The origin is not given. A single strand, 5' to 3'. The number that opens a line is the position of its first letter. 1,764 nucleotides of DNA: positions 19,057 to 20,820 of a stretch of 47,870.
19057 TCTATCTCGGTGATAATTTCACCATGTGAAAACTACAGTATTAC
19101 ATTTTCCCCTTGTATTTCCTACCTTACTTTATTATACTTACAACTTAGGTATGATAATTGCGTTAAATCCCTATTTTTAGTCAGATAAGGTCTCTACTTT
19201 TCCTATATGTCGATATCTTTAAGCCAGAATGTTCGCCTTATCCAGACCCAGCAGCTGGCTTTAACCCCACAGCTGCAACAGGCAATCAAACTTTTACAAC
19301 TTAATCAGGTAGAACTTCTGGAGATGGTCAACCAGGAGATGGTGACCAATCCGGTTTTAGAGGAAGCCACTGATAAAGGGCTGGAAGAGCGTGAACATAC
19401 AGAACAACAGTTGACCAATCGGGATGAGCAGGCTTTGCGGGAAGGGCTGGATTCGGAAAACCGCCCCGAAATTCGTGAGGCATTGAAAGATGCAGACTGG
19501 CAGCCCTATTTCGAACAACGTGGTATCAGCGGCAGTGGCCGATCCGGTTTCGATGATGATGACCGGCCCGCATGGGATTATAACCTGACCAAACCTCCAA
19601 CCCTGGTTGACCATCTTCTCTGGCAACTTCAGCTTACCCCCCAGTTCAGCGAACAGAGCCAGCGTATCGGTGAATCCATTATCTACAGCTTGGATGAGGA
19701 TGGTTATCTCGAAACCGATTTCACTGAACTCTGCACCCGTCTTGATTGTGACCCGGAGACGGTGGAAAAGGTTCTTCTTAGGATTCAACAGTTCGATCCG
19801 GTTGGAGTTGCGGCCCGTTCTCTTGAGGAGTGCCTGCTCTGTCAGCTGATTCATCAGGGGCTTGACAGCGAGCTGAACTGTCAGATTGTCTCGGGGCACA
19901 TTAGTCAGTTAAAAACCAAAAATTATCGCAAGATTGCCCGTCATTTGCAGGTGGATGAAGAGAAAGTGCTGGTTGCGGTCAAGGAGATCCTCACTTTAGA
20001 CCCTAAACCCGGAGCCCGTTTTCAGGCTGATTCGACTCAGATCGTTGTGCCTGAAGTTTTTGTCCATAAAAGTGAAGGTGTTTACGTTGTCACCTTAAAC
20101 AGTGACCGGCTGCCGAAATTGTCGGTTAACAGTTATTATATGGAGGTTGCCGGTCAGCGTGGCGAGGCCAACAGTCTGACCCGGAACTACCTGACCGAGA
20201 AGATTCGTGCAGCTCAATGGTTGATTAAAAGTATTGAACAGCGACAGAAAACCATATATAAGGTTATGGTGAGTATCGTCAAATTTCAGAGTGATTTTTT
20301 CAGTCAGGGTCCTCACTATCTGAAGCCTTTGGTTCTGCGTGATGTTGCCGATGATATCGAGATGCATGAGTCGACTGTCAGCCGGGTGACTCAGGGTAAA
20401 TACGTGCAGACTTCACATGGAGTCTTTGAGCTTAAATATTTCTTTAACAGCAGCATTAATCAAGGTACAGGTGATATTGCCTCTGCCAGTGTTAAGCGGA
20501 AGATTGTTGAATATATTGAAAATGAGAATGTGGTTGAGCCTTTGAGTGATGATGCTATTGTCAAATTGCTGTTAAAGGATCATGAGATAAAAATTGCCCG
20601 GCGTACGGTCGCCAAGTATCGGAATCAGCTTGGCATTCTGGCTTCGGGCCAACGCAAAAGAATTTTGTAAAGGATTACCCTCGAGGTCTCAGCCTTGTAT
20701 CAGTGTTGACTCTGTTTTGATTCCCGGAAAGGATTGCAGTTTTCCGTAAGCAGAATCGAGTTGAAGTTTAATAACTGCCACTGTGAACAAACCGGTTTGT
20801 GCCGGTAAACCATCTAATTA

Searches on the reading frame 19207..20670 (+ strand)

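Call 76: search_protein_families(library=pfam, proteins=[window:19207-20670:+], max_evalue=0.00001)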
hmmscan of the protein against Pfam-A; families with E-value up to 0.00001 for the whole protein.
window:19207-20670:+ (487 aa): 3 families
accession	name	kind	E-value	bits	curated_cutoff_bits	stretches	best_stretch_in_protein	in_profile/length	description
PF04963.19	Sigma54_CBD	-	5.4e-61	206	22.9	1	126-311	5-185/185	Sigma-54 factor, core binding domain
PF04552.19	Sigma54_DBD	-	3.8e-59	199.4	22.8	1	327-485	2-160/160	Sigma-54, DNA binding domain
PF00309.25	Sigma54_AID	-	3.9e-13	49.4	23.8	1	10-53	3-46/46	Sigma-54 factor, Activator interacting domain (AID)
